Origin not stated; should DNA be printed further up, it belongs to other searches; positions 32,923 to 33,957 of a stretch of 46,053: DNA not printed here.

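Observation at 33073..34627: Tandem paralogous GIY-YIG proteins with divergent C-terminal domains inside the plasmid-maintenance block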

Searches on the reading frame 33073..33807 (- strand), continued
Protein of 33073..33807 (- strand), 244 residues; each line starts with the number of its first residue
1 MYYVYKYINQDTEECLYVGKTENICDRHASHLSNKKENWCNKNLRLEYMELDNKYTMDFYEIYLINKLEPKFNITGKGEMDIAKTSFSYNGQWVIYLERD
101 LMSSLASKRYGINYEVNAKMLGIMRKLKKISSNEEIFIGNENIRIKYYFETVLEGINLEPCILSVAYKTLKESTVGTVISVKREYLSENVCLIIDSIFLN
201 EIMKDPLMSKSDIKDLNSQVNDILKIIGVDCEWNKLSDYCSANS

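Call 77: search_dna_similar(query=L028:6001-6909:+, collection=plasmids, mode=protein, max_rows=25, max_evalue=0.001)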
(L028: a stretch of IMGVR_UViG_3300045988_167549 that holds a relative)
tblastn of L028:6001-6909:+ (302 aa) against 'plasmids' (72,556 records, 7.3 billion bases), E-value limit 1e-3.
Records with a match: 12; places in all: 12; records where one place covers at least 80% of the query: 0.
Best place of each record, by identity: <60% 12.
By first word of the organism name: Bacillus 8; Jeotgalibacillus 1; Paraclostridium 1; Clostridioides 1; Virgibacillus 1.
By predicted mobility (MOB-suite, as given by PLSDB): non-mobilizable 12.
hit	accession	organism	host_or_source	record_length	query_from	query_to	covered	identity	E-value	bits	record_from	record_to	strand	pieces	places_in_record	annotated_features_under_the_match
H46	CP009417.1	Jeotgalibacillus malaysiensis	-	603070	1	102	34%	38.2%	2e-11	72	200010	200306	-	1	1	hypothetical protein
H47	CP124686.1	Paraclostridium bifermentans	Whole organism,peat soil sample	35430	3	79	25%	46.8%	6e-10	67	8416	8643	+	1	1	nucleotide excision repair endonuclease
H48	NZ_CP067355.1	Clostridioides sp. ES-S-0173-01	soil,soil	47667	1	114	38%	31.3%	3e-4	50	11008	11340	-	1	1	GIY-YIG nuclease family protein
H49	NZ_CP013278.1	Bacillus thuringiensis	Vectobac,bacterial clone,Commercial ...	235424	2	97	32%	36.7%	8e-9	64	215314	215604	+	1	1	nucleotide excision repair endonuclease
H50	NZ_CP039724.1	Bacillus thuringiensis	whole organism,soil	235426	2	97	32%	36.7%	8e-9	64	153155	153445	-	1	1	nucleotide excision repair endonuclease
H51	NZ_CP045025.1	Bacillus thuringiensis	whole organism,soil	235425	2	97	32%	36.7%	8e-9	64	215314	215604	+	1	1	nucleotide excision repair endonuclease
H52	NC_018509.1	Bacillus thuringiensis HD-789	-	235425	2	97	32%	36.7%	8e-9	64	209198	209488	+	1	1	nucleotide excision repair endonuclease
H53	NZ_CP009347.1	Bacillus thuringiensis HD1002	Sewage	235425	2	97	32%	36.7%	8e-9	64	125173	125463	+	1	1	nucleotide excision repair endonuclease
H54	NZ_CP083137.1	Bacillus thuringiensis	whole organism,Biopesticide Solbac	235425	2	97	32%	36.7%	8e-9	64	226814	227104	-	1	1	nucleotide excision repair endonuclease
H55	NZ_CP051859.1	Bacillus thuringiensis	cell culture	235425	2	97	32%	36.7%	8e-9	64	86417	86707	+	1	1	nucleotide excision repair endonuclease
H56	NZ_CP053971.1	Bacillus thuringiensis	-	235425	2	97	32%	36.7%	8e-9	64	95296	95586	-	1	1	nucleotide excision repair endonuclease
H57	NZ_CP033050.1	Virgibacillus halodenitrificans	cell culture,Red Sea lagoons-Mangrove ...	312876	3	77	25%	42.7%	3e-9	65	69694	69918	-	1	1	none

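Call 78: get_annotated_region(hit=H47, flank=4000)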
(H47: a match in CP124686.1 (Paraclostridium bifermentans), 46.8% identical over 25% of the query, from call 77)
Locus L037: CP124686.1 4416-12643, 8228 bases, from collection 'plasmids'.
description: Paraclostridium bifermentans strain SampleS7P1 isolate gram staining plasmid unnamed1, complete sequence
organism: Paraclostridium bifermentans (NCBI taxid 1490)
taxonomy: Bacteria; Bacillota; Clostridia; Peptostreptococcales; Peptostreptococcaceae; Paraclostridium; Paraclostridium bifermentans
host: -; source: Whole organism,peat soil sample; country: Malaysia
typing (MOB-suite, as given by PLSDB): non-mobilizable
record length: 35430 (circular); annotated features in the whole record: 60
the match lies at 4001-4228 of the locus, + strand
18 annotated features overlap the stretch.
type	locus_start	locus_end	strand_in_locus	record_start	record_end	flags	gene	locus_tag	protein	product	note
CDS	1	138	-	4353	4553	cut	-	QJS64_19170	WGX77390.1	hypothetical protein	-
CDS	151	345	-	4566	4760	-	-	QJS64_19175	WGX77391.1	hypothetical protein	-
CDS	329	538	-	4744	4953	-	-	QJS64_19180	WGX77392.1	hypothetical protein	-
CDS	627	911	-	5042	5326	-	-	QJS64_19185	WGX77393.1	hypothetical protein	-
CDS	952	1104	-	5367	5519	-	-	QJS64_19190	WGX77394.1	hypothetical protein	-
CDS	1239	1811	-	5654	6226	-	parM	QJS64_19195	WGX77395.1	plasmid segregation protein ParM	-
CDS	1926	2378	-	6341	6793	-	-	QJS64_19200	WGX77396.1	hypothetical protein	-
CDS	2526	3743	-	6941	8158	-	-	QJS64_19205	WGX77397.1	FtsK/SpoIIIE domain-containing protein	-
CDS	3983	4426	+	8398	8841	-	-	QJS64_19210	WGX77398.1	nucleotide excision repair endonuclease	-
CDS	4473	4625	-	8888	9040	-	-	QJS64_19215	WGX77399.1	hypothetical protein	-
CDS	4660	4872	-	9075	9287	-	-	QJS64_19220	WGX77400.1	helix-turn-helix transcriptional regulator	-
CDS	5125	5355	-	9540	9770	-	-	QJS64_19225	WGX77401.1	hypothetical protein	-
CDS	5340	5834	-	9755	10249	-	-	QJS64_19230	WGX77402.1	hypothetical protein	-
CDS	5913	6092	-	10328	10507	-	-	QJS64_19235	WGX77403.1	hypothetical protein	-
CDS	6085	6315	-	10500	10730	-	-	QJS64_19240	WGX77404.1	hypothetical protein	-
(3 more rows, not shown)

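Call 86: find_homologous_proteins(query=L028:6001-6909:+, max_evalue=0.00001)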
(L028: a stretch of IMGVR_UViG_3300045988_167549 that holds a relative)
Query L028:6001-6909:+ (302 aa): 7 proteins with E <= 0.00001 among 2046 candidates.
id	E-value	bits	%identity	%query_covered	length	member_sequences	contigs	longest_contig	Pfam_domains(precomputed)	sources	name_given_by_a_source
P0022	8.2e-191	651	100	100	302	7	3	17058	PF01541.31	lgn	-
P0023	1.0e-63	234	51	82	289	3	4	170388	PF01541.31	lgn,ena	-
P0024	1.5e-38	151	43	93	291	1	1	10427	PF01541.31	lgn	-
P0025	4.1e-36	144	39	74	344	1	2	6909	PF01541.31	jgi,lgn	jgi:predicted GIY-YIG superfamily endonuclease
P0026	2.0e-35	141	39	91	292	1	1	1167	PF01541.31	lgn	-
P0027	8.3e-33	133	60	36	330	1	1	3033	PF01541.31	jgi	jgi:predicted GIY-YIG superfamily endonuclease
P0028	8.6e-25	106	47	38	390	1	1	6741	PF01541.31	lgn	-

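Call 87: find_encoding_contigs(protein=P0023, flank=4000, max_places=2)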
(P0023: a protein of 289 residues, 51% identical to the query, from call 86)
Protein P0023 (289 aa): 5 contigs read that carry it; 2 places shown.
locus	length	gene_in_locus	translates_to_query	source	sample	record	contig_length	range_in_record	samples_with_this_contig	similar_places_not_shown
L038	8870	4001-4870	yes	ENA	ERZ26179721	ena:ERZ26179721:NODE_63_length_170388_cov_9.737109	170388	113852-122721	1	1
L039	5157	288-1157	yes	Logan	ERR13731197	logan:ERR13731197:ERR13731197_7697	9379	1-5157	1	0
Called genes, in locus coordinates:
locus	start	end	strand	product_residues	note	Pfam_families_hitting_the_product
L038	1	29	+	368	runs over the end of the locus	-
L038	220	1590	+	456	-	PF01554:MatE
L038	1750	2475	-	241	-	PF01553:Acyltransferase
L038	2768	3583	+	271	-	PF12638:Staygreen, PF13027:DUF3888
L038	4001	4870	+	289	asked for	PF01541:GIY-YIG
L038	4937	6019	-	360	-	PF14657:Arm-DNA-bind_4, PF14659:Phage_int_SAM_3, PF00589:Phage_integrase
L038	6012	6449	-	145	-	PF12844:HTH_19, PF13560:HTH_31 (weak), PF01381:HTH_3, PF13412:HTH_24 (weak), PF13443:HTH_26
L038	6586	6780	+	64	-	PF01381:HTH_3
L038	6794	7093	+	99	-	PF12728:HTH_17 (weak)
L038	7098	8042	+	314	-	PF07261:DnaB_2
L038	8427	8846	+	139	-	-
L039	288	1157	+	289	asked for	PF01541:GIY-YIG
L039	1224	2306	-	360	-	PF14657:Arm-DNA-bind_4, PF14659:Phage_int_SAM_3, PF00589:Phage_integrase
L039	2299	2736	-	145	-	PF12844:HTH_19, PF13560:HTH_31 (weak), PF01381:HTH_3, PF13412:HTH_24 (weak), PF13443:HTH_26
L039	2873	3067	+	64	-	PF01381:HTH_3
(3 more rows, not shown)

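Call 88: find_encoding_contigs(protein=P0024, flank=4000, max_places=2)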
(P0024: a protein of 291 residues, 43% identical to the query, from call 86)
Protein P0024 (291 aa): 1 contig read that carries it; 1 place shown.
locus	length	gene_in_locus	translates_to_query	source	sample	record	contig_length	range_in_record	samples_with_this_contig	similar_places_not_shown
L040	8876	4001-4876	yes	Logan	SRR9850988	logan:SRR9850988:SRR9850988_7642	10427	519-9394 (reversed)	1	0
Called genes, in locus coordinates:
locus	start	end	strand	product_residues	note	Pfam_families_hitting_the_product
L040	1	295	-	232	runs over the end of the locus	-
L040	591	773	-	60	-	-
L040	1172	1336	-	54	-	-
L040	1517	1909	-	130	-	-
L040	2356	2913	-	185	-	-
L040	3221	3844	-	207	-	-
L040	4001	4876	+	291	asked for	PF01541:GIY-YIG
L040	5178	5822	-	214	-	-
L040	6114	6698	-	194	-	-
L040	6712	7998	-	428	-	PF01580:FtsK_SpoIIIE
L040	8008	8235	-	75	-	-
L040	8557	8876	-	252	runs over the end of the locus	PF01541:GIY-YIG (weak)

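Call 89: find_encoding_contigs(protein=P0025, flank=4000, max_places=2)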
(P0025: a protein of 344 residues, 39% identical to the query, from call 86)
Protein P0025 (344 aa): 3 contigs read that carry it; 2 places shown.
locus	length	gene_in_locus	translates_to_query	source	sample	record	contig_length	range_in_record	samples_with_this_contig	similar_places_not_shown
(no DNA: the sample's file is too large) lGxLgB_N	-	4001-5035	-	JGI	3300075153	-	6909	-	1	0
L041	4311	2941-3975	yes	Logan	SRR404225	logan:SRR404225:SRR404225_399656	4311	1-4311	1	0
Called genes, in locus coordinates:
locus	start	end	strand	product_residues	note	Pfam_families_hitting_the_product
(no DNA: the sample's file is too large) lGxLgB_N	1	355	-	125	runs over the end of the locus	PF03852:Vsr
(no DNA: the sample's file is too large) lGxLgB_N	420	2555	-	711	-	PF02518:HATPase_c (faint), PF13589:HATPase_c_3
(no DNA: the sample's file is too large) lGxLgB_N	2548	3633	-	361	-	PF00145:DNA_methylase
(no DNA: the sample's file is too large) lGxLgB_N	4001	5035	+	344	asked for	PF01541:GIY-YIG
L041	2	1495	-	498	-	?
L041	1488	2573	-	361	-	PF00145:DNA_methylase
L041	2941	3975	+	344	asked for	PF01541:GIY-YIG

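Call 91: search_solved_structures(query=A1, max_evalue=0.1, show_alignments=2)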
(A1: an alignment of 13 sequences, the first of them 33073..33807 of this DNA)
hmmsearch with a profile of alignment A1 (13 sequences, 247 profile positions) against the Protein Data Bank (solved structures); distinct sequences matched with E-value up to 0.1: 6.
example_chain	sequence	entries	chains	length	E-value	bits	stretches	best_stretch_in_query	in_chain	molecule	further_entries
1yd6_A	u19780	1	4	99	1.5e-07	34.7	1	11-79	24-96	UvrC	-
1ycz_A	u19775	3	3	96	8.9e-06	28.9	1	10-78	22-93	UvrABC system protein C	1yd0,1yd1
1yd3_A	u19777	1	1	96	1.1e-05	28.5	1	10-78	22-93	UvrABC system protein C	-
1yd2_A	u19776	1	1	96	1.3e-05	28.3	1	15-78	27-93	UvrABC system protein C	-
1yd4_A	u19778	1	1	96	6.2e-05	26.1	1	11-78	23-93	UvrABC system protein C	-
1yd5_A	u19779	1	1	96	0.00014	24.9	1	10-77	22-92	UvrABC system protein C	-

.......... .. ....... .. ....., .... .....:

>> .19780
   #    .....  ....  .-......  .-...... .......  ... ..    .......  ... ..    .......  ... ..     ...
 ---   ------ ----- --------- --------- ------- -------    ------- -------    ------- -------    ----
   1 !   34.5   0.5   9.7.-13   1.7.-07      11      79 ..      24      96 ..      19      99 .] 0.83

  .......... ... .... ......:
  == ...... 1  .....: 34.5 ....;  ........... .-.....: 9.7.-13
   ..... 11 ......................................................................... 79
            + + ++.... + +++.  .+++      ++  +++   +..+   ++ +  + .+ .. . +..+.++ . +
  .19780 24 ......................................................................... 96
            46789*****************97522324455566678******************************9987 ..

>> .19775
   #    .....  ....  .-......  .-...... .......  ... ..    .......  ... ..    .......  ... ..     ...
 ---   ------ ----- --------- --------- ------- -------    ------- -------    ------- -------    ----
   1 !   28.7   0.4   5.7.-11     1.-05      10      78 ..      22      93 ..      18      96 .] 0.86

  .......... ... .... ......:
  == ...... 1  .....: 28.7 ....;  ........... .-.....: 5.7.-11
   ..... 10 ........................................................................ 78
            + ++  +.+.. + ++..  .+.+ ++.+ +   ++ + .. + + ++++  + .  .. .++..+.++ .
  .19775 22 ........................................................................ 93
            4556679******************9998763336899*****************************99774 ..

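Call 95: fold_search(model_id=the predicted structure, library=pdb)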
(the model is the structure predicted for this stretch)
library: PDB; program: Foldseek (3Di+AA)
matches with E <= 10: 802; with E <= 0.001: 0
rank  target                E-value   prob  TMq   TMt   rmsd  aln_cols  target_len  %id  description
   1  3zpn_C                1.2e-01  0.13  0.12  0.22  11.3       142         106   12  Structure of Psb28 (released 2013-10-30)
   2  3gts_C                1.3e-01  0.04  0.10  0.08  17.3       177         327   16  Crystal Structure of Dicamba Monooxygenase with Non-heme Iron and Dicamba (released 2009-07-28)
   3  1t17_MODEL_1_A        1.4e-01  0.05  0.11  0.15  16.5       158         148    8  Solution Structure of the 18 kDa Protein CC1736 from Caulobacter crescentus: The Northeast Structural Genomics (released 2005-01-04)
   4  3zpn_B                1.8e-01  0.12  0.14  0.22  11.2       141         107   10  Structure of Psb28 (released 2013-10-30)
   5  7deo_A                2.0e-01  0.33  0.16  0.16  11.6        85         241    8  Crystal structure of SARS-CoV-2 RBD in complex with a neutralizing antibody scFv (released 2021-03-31)
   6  6ssp_K                2.0e-01  0.28  0.15  0.25  12.4        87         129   10  Structure of the pentameric ligand-gated ion channel ELIC in complex with a NAM nanobody (released 2020-02-12)
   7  6seh_C                2.2e-01  0.91  0.21  0.21   3.7        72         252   18  Recognition and processing of branched DNA substrates by Slx1-Slx4 nuclease (released 2019-09-25)
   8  3zpn_A                2.2e-01  0.14  0.13  0.23   8.8       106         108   12  Structure of Psb28 (released 2013-10-30)
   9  7z1d_FFF              2.3e-01  0.30  0.16  0.26  12.1        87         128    9  Nanobody H11-H6 bound to RBD (released 2022-03-23)
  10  6sei_C                2.4e-01  0.90  0.21  0.19   4.0        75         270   19  Recognition and processing of branched DNA substrates by Slx1-Slx4 nuclease (released 2019-09-25)
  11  7xtp_C                2.7e-01  0.30  0.16  0.26  11.2        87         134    8  eIF4E in Complex with a Disulphide-Free Autonomous VH Domain (released 2022-07-27)
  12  1yzz_B                2.7e-01  0.25  0.14  0.27   9.0        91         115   12  Humanized caban33 at room temperature (released 2005-06-14)
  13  5dil_B                2.7e-01  0.16  0.19  0.29  11.4       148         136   10  Crystal structure of the effector domain of the NS1 protein from influenza virus B (released 2016-08-10)
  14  8et0_C                2.9e-01  0.25  0.15  0.27  12.2        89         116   11  Crystal Complex of murine Cyclooxygenase-2 with alpaca nanobody F9 (released 2023-10-18)
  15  7dxa_A                2.9e-01  0.10  0.11  0.18   8.8        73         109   11  PSII intermediate Psb28-RC47 (released 2021-06-30)
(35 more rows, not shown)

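Call 97: search_protein_families(library=pfam, proteins=[L021:127-945:-, L021:2236-2631:-, L021:7231-7983:-, L021:8136-8519:+, L021:9127-9663:-, L021:9776-10864:-, L021:10866-11267:-, L021:11649-12191:+], max_evalue=0.001)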
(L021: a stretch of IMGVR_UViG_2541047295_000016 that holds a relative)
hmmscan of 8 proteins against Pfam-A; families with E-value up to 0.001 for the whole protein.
L021:127-945:- (272 aa): 1 family
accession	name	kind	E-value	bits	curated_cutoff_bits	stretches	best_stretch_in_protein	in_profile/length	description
PF04397.21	LytTR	-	4.5e-10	40.1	22.6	1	179-263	5-95/98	LytTr DNA-binding domain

L021:2236-2631:- (131 aa): 0 families

L021:7231-7983:- (250 aa): 0 families

L021:8136-8519:+ (127 aa): 0 families

L021:9127-9663:- (178 aa): 2 families
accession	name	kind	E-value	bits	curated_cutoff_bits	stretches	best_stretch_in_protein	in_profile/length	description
PF00881.29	Nitroreductase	-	1.5e-24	87.5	23.5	2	13-70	1-58/167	Nitroreductase family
PF14512.11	TM1586_NiRdase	-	2.9e-13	50.4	27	1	29-62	157-191/215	Putative TM nitroreductase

L021:9776-10864:- (362 aa): 3 families
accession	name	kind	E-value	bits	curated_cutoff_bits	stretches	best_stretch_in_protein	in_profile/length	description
PF01385.25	OrfB_IS605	-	2.1e-30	105.8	30.5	1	164-277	2-119/120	Probable transposase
PF07282.18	Cas12f1-like_TNB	-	3e-25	88.6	26.3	1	289-357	1-60/60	Cas12f1-like, TNB domain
PF12323.14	HTH_OrfB_IS605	-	1.2e-21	76.4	21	1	1-45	1-46/47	Helix-turn-helix domain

L021:10866-11267:- (133 aa): 1 family
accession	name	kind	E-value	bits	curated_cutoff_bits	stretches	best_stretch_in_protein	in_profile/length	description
PF01797.21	Y1_Tnp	-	9.7e-46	155.3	23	1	9-129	1-121/121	Transposase IS200 like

L021:11649-12191:+ (180 aa): 4 families
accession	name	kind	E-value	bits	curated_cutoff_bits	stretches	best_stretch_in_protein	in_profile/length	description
PF04542.20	Sigma70_r2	-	9.7e-13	48.2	24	1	20-89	1-70/71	Sigma-70 region 2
PF08281.18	Sigma70_r4_2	-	1e-12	47.9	25.7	1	120-167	7-54/54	Sigma-70, region 4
PF07638.17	Sigma70_ECF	-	2.2e-09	37.9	21.1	1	13-171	15-183/185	ECF sigma factor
PF04545.22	Sigma70_r4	-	1e-06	28.6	24.1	1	121-169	2-50/50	Sigma-70, region 4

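Call 100: find_encoding_contigs(protein=P0010, flank=5000, max_places=3)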
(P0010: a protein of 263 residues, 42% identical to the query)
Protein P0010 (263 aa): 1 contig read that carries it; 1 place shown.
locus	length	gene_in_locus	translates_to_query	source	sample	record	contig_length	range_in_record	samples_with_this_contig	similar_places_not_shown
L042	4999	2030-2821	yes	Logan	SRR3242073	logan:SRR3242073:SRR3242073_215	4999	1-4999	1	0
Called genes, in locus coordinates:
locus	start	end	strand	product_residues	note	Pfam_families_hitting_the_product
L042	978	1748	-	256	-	-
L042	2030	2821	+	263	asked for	PF01541:GIY-YIG (weak)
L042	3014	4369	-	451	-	PF00078:RVT_1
